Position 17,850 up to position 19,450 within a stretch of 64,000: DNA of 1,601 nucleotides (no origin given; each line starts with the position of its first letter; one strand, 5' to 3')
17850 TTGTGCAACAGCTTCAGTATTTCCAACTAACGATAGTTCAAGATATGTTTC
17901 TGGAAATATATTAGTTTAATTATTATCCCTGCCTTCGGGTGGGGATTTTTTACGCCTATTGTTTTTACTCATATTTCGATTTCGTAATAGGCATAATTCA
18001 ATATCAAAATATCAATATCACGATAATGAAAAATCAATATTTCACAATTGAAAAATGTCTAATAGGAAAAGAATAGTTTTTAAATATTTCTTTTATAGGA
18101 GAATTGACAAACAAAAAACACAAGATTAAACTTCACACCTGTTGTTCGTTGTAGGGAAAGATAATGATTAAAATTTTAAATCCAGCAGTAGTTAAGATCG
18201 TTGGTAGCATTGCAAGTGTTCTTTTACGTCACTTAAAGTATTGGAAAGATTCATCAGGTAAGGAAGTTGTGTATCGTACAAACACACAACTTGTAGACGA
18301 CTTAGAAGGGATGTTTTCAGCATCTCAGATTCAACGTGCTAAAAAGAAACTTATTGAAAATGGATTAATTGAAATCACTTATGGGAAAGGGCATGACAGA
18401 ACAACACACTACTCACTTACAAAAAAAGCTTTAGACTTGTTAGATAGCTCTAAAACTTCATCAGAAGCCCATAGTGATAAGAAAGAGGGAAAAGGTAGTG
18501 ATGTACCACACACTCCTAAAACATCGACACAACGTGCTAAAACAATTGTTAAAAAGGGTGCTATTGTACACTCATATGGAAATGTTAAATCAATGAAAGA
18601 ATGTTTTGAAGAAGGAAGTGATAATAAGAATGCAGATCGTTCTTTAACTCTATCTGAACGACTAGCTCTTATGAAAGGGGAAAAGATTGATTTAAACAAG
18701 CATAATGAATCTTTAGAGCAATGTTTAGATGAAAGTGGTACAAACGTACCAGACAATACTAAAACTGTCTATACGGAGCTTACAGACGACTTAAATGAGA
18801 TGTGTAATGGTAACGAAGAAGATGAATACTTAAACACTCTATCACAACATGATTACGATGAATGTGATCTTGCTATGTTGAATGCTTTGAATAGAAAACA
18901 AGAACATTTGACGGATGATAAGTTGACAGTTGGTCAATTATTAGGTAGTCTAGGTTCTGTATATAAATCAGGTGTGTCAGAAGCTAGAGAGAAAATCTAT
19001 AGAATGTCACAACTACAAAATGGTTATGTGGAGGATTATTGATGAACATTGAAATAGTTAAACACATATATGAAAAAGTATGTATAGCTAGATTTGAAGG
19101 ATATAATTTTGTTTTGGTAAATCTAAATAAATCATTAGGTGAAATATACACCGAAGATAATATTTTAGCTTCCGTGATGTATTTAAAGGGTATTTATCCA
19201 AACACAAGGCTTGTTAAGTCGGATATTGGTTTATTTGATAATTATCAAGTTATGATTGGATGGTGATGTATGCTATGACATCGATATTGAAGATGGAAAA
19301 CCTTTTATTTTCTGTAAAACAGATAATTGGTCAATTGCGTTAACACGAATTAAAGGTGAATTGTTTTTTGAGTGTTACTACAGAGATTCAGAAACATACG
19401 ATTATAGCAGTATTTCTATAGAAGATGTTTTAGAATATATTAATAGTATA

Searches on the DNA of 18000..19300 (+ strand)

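Call 82: search_dna_similar(query=window:18000-19300:+, collection=phages, mode=distant, max_rows=15)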
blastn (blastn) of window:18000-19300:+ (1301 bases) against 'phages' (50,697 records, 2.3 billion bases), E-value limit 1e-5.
Records with a match: 9; places in all: 9; records where one place covers at least 80% of the query: 2.
Best place of each record, by identity: 80-90% 7; 60-80% 2.
By first word of the organism name: Acinetobacter 9.
By host as written in the record: Acinetobacter baumannii 6; - 2; Acinetobacter baumannii NIPH601 1.
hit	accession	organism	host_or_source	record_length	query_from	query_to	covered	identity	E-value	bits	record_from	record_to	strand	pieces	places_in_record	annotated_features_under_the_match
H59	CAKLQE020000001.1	Acinetobacter phage MD-2021a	not known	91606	1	1047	80%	89.7%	0e+0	1404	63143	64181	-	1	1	Uncharacterised protein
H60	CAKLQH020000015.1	Acinetobacter phage MD-2021a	not known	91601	1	1047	80%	89.7%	0e+0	1404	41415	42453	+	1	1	Uncharacterised protein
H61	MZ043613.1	Acinetobacter phage TaPaz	Acinetobacter baumannii NIPH601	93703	56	1045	76%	87.1%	0e+0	1197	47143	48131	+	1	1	hypothetical protein (x2)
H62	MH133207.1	Acinetobacter phage vB_AbaM_B9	Acinetobacter baumannii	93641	330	1045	55%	89.8%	0e+0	963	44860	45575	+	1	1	hypothetical protein (x2)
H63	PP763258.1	Acinetobacter phage Ab7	Acinetobacter baumannii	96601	330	1047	55%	88.2%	0e+0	912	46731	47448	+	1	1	hypothetical protein (x2)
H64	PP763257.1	Acinetobacter phage Ab5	Acinetobacter baumannii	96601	330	1047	55%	88.0%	0e+0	908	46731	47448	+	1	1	hypothetical protein (x2)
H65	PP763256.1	Acinetobacter phage Ab3-TPeters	Acinetobacter baumannii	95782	330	1001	52%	88.7%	0e+0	874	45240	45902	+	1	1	hypothetical protein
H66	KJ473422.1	Acinetobacter phage vB_AbaM_Acibel004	Acinetobacter baumannii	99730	270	430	12%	69.6%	3e-9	71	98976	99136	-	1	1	hypothetical protein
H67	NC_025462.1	Acinetobacter phage vB_AbaM_Acibel004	Acinetobacter baumannii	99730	270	430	12%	69.6%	3e-9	71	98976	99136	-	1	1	hypothetical protein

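Call 83: get_annotated_region(hit=H61, flank=300)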
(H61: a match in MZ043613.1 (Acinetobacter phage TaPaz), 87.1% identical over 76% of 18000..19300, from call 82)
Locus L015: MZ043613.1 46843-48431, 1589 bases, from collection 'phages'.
description: Acinetobacter phage TaPaz, complete genome.
organism: Acinetobacter phage TaPaz (NCBI taxid 2834266)
taxonomy: Viruses; Duplodnaviria; Heunggongvirae; Uroviricota; Caudoviricetes
host: Acinetobacter baumannii NIPH601; source: waste water; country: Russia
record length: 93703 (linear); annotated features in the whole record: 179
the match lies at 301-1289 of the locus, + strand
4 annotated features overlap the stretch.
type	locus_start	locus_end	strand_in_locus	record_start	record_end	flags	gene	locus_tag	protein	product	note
CDS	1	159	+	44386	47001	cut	-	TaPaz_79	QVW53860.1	tailspike protein II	capsular polysaccharide depolymerase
CDS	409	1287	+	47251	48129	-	-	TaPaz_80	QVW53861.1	hypothetical protein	-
CDS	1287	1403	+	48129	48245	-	-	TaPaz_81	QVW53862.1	hypothetical protein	-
CDS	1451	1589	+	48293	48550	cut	-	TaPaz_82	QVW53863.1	hypothetical protein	-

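Call 84: get_annotated_region(hit=H62, flank=500)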
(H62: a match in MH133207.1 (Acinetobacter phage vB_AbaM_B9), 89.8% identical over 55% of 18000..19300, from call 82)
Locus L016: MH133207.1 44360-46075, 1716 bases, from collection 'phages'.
description: Acinetobacter phage vB_AbaM_B9, complete genome.
organism: Acinetobacter phage vB_AbaM_B9 (NCBI taxid 2163899)
taxonomy: Viruses; Duplodnaviria; Heunggongvirae; Uroviricota; Caudoviricetes
host: Acinetobacter baumannii; source: -; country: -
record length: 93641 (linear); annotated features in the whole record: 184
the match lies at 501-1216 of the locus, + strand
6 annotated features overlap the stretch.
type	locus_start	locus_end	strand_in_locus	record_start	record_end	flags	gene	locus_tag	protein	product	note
CDS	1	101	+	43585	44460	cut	-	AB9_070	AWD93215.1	hypothetical protein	-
regulatory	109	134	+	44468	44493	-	-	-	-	terminator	rho-independent terminator; discovered using MFOLD; Geneious type: regulatory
CDS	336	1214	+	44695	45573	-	-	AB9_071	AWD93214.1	hypothetical protein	-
CDS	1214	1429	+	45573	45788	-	-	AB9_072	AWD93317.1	hypothetical protein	-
CDS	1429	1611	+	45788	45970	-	-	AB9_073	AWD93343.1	hypothetical protein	-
CDS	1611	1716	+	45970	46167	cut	-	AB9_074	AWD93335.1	hypothetical protein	-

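Call 85: get_annotated_region(hit=H64, flank=500)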
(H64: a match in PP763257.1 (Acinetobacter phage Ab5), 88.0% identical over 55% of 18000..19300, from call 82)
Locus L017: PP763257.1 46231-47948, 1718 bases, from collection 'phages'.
description: Acinetobacter phage Ab5, complete genome.
organism: Acinetobacter phage Ab5 (NCBI taxid 3142668)
taxonomy: Viruses; Duplodnaviria; Heunggongvirae; Uroviricota; Caudoviricetes
host: Acinetobacter baumannii; source: -; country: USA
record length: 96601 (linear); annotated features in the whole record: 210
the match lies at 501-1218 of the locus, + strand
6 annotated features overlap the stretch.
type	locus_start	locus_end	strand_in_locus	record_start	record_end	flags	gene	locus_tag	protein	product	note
CDS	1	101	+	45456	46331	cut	-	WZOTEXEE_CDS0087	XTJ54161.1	hypothetical protein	-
CDS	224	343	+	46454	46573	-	-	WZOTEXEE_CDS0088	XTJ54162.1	hypothetical protein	-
CDS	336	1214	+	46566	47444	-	-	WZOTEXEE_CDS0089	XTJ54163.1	hypothetical protein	-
CDS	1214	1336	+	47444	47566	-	-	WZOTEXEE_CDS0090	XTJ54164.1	hypothetical protein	-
CDS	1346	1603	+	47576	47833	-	-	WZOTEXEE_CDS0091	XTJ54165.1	hypothetical protein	-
CDS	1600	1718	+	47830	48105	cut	-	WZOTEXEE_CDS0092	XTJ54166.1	hypothetical protein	-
